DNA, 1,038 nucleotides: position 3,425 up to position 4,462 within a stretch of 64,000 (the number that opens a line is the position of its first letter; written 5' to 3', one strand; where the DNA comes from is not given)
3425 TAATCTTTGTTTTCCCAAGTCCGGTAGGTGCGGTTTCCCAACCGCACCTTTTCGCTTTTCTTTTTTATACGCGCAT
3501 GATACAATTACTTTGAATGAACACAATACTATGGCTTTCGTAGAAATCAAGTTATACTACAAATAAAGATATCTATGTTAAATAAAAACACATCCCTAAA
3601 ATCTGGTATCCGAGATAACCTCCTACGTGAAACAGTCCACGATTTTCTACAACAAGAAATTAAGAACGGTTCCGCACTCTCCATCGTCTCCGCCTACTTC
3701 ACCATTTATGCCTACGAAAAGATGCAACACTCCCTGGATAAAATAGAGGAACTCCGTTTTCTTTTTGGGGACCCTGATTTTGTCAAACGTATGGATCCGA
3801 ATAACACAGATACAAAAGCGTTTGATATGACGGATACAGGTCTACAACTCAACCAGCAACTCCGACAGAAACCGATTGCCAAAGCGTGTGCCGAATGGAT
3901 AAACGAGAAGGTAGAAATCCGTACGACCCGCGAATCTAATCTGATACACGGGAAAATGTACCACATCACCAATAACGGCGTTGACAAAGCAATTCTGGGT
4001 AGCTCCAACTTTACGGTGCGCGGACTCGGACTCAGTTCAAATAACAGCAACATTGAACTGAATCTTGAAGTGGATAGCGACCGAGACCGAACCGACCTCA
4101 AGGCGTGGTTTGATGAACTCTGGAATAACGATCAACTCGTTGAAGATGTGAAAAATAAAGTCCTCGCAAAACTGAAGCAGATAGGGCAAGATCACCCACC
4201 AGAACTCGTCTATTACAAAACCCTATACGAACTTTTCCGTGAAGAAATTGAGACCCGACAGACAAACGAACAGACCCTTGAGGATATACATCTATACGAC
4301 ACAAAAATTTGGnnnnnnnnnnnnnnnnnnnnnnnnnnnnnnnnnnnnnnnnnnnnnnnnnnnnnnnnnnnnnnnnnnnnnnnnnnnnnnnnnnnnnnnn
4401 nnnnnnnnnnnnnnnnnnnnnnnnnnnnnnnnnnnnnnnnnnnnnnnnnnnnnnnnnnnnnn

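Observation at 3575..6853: Single-HKD PLD nuclease fused N-terminally to an SNF2 helicase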

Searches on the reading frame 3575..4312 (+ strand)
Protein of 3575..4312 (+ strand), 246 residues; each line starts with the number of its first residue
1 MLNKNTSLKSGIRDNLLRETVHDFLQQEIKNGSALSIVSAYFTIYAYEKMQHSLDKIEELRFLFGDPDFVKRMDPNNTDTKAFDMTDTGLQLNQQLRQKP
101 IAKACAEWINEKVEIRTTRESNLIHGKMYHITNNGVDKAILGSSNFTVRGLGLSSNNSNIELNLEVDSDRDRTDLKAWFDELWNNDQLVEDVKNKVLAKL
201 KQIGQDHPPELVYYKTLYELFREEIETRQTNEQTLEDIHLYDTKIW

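Call 21: search_protein_families(library=pfam, proteins=[window:3575-4312:+], max_evalue=10)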
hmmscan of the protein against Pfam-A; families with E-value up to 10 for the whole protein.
seq(246 aa): 4 families
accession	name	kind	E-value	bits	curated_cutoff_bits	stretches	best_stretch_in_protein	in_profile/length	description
PF13091.12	PLDc_2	-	7.7e-10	39.2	27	1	87-183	48-132/132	PLD-like domain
PF09565.16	RE_NgoFVII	-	3.6e-08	33.3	23.8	1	99-185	68-151/162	NgoFVII restriction endonuclease N-terminal PLD domain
PF13090.12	PP_kinase_C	-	0.0024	17.8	25.8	1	89-193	54-153/172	Polyphosphate kinase C-terminal domain 2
PF19197.5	DUF5872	-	0.045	14.8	27.5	1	168-208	49-91/116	Family of unknown function (DUF5872)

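Call 41: predict_structure(alignment_id=A1)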
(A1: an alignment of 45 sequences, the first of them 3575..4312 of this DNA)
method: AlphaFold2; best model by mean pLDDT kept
length: 246 residues; sequences in the alignment: 45
mean_pLDDT: 37.7   pTM: 0.24
mean pLDDT of the five models: 37.7, 35.3, 34.4, 34.2, 33.2
residues with pLDDT >= 90: 0; 70-90: 0; 50-70: 22; < 50: 224
segments of 3 or more residues with pLDDT < 50: 1-6, 32-246
pLDDT, mean of each block of 10 residues (from residue 1): 43 54 57 44 43 34 32 43 38 41 41 35 27 27 25 26 34 46 40 42 39 32 40 31 24
secondary structure, 60 per line:
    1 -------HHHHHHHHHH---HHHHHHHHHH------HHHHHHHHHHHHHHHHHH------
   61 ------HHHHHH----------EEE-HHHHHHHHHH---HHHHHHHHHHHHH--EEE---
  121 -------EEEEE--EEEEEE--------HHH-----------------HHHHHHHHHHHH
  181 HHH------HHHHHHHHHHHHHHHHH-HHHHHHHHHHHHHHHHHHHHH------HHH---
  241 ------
elements in order: H8-17 H21-30 H37-54 H67-72 E83-85 H87-96 H100-112 E115-117 E128-132 E135-140 H169-183 H190-206 H208-228

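Call 44: search_solved_structures(query=A3, max_evalue=10, show_alignments=4)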
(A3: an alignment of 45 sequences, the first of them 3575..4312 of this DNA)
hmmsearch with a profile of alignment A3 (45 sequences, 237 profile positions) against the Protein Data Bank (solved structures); distinct sequences matched with E-value up to 10: 9.
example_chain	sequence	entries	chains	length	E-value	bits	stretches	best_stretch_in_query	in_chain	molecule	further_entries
2c1l_A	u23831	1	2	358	0.0001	24.9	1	97-173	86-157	RESTRICTION ENDONUCLEASE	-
7clg_A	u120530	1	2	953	0.001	21.6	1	102-178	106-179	Putative helicase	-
7e0m_A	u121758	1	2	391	0.033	16.7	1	113-175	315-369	Phospholipase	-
6wel_A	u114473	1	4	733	0.29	13.6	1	160-211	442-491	Cyclic nucleotide-gated cation channel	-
6wej_A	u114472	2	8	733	0.29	13.6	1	160-211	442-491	Cyclic nucleotide-gated cation channel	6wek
5h3o_A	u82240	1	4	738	0.29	13.6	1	160-211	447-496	Cyclic nucleotide-gated cation channel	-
7n15_A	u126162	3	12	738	0.34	13.4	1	160-211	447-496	Cyclic nucleotide-gated cation channel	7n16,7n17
5vr3_A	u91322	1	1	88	0.85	12.1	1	171-226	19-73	BRAF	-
6vj5_B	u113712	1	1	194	1.1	11.7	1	151-207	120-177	PPE family protein PPE41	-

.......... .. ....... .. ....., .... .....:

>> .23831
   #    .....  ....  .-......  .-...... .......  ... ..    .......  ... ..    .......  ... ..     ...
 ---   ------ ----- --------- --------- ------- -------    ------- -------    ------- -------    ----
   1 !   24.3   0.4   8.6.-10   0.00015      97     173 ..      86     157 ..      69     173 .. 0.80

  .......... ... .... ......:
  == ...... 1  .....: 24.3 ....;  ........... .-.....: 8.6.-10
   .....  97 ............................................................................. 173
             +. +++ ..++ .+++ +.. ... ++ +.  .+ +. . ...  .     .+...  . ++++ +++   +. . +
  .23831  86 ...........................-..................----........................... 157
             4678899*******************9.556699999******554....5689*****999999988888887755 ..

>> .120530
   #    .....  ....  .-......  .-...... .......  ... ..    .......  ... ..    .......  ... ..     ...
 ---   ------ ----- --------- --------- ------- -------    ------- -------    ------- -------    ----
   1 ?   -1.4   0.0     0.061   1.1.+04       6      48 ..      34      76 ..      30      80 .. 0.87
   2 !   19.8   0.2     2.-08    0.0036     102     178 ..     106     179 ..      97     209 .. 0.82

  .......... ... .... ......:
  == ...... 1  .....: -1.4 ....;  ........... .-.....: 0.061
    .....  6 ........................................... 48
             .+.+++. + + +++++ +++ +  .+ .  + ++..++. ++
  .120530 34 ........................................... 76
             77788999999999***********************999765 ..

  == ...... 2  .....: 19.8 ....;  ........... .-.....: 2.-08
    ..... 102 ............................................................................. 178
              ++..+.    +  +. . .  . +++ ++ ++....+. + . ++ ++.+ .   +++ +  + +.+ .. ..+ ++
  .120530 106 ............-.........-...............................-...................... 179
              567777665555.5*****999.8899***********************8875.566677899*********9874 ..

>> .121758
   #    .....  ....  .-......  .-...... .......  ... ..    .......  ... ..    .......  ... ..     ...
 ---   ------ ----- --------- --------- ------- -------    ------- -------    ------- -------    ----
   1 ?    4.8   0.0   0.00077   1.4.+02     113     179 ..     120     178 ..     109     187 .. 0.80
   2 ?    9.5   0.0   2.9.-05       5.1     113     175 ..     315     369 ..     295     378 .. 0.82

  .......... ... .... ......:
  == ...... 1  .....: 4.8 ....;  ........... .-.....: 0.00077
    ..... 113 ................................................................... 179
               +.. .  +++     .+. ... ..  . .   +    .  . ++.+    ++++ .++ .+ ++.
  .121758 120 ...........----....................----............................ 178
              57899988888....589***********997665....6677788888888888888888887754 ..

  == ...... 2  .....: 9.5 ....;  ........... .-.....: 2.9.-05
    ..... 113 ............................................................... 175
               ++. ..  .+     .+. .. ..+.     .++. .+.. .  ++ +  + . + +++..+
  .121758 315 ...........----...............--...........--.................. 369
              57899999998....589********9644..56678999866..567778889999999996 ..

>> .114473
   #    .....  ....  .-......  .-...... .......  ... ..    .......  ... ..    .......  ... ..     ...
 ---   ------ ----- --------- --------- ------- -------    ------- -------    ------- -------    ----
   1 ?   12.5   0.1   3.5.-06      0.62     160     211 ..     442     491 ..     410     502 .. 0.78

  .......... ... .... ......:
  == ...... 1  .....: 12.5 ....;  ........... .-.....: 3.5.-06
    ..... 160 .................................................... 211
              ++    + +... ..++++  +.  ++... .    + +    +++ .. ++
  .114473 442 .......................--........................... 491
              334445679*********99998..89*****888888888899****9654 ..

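Call 76: predict_structure(alignment_id=A5)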
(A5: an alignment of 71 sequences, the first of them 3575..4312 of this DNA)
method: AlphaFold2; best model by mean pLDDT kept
length: 246 residues; sequences in the alignment: 71
mean_pLDDT: 86.9   pTM: 0.78
mean pLDDT of the five models: 86.9, 83.6, 83.5, 82.7, 82.5
residues with pLDDT >= 90: 139; 70-90: 73; 50-70: 27; < 50: 7
segments of 3 or more residues with pLDDT < 50: 1-5
pLDDT, mean of each block of 10 residues (from residue 1): 53 92 97 97 94 98 87 57 67 70 96 95 85 97 94 82 96 98 96 95 85 85 86 83 85
secondary structure, 60 per line:
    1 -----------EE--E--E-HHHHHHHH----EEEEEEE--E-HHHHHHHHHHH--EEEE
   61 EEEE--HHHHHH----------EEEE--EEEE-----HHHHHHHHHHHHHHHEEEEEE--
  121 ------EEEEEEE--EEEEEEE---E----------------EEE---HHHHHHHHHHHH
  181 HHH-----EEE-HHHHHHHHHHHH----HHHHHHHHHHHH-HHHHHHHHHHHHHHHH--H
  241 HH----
elements in order: H21-28 E33-39 H44-54 E57-64 H67-72 E83-86 E89-92 H98-112 E113-118 E127-133 E136-142 E163-165 H169-183 E189-191 H193-204 H209-220 H222-237

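Call 78: fold_search(model_id=the predicted structure, library=pdb)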
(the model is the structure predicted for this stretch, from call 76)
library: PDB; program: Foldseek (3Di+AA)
matches with E <= 10: 700; with E <= 0.001: 10
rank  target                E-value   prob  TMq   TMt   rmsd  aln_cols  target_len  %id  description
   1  7clg_A                7.1e-07  1.00  0.49  0.16   4.5       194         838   16  Crystal structure of the ATP-dependent restriction endonuclease SauUSI (released 2021-01-20)
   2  7clg_B                8.5e-07  1.00  0.48  0.16  11.8       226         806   15  Crystal structure of the ATP-dependent restriction endonuclease SauUSI (released 2021-01-20)
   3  1xdo_A                2.3e-06  1.00  0.41  0.16  14.0       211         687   12  Crystal Structure of Escherichia coli Polyphosphate Kinase (released 2005-06-21)
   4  9uuh_A                2.7e-05  1.00  0.41  0.17  13.3       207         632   12  binary complex of ATP-bound polyphosphate kinase 1 (PPK1) (released 2026-03-04)
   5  2c1l_A                2.9e-05  1.00  0.43  0.31   5.7       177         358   15  Structure of the BfiI restriction endonuclease (released 2005-10-07)
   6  4rct_A                4.2e-05  1.00  0.48  0.35   6.3       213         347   13  Crystal structure of R-protein of NgoAVII restriction endonuclease (released 2014-12-24)
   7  9urj_A                4.2e-05  1.00  0.43  0.18  15.2       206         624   12  binary complex of polyP-bound polyphosphate kinase 1 (PPK1) (released 2026-03-04)
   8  4gem_B                1.1e-04  1.00  0.41  0.52   7.4       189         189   14  Crystal structure of Zucchini (K171A) (released 2012-10-17)
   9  9uri_A                1.3e-04  1.00  0.40  0.17  13.4       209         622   11  apo form of polyphosphate kinase 1 (PPK1) (released 2026-03-04)
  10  2o8r_A                3.1e-04  1.00  0.44  0.18   7.8       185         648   11  Crystal Structure of Polyphosphate Kinase from Porphyromonas Gingivalis (released 2006-12-19)
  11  3hsi_B                1.6e-03  1.00  0.41  0.25  10.8       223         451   14  Crystal structure of phosphatidylserine synthase Haemophilus influenzae Rd KW20 (released 2009-06-30)
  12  8yr5_D                2.0e-03  1.00  0.40  0.25   9.6       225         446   13  Crystal structure of E. coli phosphatidylserine synthase in apo state (released 2024-11-20)
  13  8yr5_A                2.1e-03  0.99  0.40  0.25   9.6       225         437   13  Crystal structure of E. coli phosphatidylserine synthase in apo state (released 2024-11-20)
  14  8yr5_E                2.1e-03  0.99  0.40  0.25   9.5       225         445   13  Crystal structure of E. coli phosphatidylserine synthase in apo state (released 2024-11-20)
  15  8yr5_B                2.5e-03  0.99  0.40  0.25   9.6       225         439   13  Crystal structure of E. coli phosphatidylserine synthase in apo state (released 2024-11-20)
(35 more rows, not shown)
